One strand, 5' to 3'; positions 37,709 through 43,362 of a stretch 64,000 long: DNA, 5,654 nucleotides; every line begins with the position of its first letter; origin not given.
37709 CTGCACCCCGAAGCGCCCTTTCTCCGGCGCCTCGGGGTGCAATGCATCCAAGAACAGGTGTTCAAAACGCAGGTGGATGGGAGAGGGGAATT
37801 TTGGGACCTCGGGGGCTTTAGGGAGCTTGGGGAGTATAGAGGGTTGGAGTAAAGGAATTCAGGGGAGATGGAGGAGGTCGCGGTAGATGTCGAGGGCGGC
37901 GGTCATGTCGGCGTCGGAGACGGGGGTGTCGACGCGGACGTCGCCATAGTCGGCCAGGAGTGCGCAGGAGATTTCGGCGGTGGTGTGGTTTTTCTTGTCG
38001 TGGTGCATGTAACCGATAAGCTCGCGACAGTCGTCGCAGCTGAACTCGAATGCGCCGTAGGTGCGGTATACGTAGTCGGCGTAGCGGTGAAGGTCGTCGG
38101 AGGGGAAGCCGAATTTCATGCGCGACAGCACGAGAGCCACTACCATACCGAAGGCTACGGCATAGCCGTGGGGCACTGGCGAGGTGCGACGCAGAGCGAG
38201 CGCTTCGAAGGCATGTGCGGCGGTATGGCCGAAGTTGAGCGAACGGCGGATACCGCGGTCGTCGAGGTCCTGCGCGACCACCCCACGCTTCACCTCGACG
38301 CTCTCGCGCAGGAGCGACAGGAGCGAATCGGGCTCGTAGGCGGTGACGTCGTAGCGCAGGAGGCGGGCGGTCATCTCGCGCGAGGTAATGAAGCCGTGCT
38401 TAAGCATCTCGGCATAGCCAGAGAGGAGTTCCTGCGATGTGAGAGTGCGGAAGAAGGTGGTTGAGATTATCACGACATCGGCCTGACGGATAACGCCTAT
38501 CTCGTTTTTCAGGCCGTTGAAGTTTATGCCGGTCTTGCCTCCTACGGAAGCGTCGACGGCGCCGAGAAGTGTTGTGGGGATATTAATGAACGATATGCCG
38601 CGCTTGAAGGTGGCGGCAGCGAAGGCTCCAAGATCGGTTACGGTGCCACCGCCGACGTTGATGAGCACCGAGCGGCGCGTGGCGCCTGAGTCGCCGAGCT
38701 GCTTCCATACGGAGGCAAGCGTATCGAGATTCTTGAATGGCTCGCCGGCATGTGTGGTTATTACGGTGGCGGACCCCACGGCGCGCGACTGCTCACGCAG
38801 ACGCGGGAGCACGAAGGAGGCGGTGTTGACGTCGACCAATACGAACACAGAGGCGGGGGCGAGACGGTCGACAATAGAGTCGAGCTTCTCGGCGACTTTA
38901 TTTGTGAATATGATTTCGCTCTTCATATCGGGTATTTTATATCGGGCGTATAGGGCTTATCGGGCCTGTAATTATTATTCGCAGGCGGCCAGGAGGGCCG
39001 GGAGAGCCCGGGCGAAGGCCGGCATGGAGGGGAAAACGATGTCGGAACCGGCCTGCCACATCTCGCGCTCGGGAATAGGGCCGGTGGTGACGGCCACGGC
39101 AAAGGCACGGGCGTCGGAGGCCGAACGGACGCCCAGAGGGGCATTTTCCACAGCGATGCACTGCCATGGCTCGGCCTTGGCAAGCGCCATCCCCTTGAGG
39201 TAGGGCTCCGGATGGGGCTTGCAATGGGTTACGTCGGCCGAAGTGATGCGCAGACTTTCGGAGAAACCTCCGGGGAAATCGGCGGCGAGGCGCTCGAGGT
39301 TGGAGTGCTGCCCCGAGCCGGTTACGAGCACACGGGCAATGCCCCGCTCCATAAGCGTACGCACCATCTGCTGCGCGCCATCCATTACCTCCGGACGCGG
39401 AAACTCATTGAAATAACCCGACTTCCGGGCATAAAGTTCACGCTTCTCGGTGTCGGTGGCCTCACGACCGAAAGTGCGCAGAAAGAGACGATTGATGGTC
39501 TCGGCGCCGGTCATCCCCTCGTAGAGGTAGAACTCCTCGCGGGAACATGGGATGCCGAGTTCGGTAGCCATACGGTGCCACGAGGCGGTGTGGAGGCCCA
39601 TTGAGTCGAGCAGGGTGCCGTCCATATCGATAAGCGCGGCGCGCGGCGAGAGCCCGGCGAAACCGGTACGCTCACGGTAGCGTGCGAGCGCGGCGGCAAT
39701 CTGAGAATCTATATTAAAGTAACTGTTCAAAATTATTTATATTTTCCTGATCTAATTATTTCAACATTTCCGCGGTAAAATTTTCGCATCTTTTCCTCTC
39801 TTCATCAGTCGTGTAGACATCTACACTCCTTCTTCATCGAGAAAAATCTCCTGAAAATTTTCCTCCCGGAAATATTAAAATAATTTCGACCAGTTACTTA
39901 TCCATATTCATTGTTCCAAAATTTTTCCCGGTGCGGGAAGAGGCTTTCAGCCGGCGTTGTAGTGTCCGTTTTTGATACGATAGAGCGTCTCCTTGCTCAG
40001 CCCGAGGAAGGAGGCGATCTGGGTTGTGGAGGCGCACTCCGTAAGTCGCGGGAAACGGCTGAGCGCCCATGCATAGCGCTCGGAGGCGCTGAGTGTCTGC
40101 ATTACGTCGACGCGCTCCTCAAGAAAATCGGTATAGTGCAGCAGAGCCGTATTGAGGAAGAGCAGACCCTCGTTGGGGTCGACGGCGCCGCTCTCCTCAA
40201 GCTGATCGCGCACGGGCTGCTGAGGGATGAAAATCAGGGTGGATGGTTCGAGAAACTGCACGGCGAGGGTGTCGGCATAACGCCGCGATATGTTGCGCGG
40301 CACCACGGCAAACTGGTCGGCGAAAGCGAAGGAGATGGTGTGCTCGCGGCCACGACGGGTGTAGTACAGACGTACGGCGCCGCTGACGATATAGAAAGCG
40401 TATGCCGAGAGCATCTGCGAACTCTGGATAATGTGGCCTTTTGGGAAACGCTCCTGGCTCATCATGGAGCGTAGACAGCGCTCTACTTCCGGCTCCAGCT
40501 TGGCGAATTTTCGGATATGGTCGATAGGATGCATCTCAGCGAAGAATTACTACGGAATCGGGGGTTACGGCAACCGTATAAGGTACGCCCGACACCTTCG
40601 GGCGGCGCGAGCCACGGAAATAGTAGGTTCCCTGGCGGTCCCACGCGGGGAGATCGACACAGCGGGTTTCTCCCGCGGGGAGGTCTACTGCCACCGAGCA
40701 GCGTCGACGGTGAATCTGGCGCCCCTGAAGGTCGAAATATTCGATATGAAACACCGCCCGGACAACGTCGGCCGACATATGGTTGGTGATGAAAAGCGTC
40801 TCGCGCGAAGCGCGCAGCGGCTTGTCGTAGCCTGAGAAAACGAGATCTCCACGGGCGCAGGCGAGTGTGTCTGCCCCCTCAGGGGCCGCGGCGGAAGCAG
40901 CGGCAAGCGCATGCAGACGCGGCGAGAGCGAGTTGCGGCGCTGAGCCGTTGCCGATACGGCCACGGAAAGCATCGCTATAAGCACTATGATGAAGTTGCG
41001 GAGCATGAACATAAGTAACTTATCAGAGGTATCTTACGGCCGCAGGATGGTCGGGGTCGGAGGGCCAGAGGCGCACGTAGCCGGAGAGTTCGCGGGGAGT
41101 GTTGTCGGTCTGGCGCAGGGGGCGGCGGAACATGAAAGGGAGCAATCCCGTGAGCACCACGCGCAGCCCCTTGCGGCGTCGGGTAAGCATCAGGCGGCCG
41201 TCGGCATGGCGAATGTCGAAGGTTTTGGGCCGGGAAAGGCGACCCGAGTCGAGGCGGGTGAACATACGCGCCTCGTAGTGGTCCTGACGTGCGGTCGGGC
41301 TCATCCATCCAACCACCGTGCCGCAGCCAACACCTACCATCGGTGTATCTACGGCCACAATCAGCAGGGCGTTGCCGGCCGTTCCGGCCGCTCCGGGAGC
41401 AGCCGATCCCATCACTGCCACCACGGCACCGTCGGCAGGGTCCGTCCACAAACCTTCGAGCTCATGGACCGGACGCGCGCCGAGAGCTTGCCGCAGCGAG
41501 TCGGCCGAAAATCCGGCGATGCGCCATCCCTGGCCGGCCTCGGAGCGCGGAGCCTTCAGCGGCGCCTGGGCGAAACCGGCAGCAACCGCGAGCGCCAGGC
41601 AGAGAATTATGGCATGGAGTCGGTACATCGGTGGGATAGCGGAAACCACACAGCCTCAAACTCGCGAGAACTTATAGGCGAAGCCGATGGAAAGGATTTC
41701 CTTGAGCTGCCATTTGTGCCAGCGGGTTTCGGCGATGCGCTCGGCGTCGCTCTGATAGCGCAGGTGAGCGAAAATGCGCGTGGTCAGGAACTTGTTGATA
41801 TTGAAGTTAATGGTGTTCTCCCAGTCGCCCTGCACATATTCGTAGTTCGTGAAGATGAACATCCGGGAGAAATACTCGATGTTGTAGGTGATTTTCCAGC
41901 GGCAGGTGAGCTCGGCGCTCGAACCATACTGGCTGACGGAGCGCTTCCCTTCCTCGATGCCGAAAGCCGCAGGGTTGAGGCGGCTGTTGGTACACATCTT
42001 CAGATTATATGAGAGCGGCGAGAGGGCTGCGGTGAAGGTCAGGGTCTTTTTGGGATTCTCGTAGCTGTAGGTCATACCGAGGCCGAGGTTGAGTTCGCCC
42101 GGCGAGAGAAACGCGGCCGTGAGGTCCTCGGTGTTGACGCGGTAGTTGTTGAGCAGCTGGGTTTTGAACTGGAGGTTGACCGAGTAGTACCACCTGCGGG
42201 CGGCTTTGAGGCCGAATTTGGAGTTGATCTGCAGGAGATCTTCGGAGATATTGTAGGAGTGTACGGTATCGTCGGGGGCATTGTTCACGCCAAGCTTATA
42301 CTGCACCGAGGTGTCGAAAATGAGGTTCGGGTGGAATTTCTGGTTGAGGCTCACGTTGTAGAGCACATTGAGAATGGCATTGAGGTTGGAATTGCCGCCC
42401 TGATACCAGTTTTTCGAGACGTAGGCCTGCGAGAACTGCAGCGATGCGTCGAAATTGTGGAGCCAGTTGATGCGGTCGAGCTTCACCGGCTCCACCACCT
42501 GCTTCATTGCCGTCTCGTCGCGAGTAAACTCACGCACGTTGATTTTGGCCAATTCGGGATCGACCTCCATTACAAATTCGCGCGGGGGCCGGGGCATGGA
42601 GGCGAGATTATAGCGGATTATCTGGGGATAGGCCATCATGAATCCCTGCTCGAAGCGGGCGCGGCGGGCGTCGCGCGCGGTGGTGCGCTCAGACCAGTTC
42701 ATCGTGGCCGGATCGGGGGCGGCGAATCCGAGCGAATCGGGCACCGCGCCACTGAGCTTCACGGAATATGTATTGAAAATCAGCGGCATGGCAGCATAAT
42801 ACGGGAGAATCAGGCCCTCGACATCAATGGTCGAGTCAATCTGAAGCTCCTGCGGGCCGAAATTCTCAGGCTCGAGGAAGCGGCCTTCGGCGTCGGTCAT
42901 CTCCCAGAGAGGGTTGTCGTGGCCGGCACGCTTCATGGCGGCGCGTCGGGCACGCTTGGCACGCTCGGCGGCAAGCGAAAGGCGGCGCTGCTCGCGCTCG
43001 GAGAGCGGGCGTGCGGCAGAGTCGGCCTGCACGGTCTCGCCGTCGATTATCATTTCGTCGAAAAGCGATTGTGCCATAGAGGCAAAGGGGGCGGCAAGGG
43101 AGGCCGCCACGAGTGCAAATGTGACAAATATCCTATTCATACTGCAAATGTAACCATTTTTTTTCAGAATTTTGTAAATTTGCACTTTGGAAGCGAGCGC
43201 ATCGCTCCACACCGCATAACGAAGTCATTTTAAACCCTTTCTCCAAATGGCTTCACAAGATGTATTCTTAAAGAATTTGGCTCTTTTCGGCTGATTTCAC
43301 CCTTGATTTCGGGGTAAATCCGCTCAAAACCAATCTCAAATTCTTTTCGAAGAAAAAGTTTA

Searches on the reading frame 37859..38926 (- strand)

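Call 24: search_protein_families(library=pfam, proteins=[window:37859-38926:-], max_evalue=0.001)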
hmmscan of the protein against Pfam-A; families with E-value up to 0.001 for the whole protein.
window:37859-38926:- (355 aa): 4 families
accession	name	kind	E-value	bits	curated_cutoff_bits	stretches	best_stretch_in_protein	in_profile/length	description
PF01761.26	DHQ_synthase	-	3.1e-39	133.6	24.2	1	56-167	2-113/115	3-dehydroquinate synthase N-terminal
PF24621.2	DHQS_C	-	8.2e-31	107.3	27.6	1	170-313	1-144/144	3-dehydroquinate synthase C-terminal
PF13685.12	Fe-ADH_2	-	1.8e-07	31.7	28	1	9-120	4-108/149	Iron-containing alcohol dehydrogenase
PF00465.25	Fe-ADH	-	2e-05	24.7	31.3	1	4-120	3-131/168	Iron-containing alcohol dehydrogenase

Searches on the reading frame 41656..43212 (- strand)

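Call 24: search_protein_families(library=pfam, proteins=[window:41656-43212:-], max_evalue=0.001)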
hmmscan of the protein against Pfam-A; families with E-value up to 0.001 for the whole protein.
window:41656-43212:- (518 aa): 1 family
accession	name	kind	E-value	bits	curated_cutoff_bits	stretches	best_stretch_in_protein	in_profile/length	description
PF11276.14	DUF3078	-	2.5e-25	89.2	25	1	260-357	1-92/92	Protein of unknown function (DUF3078)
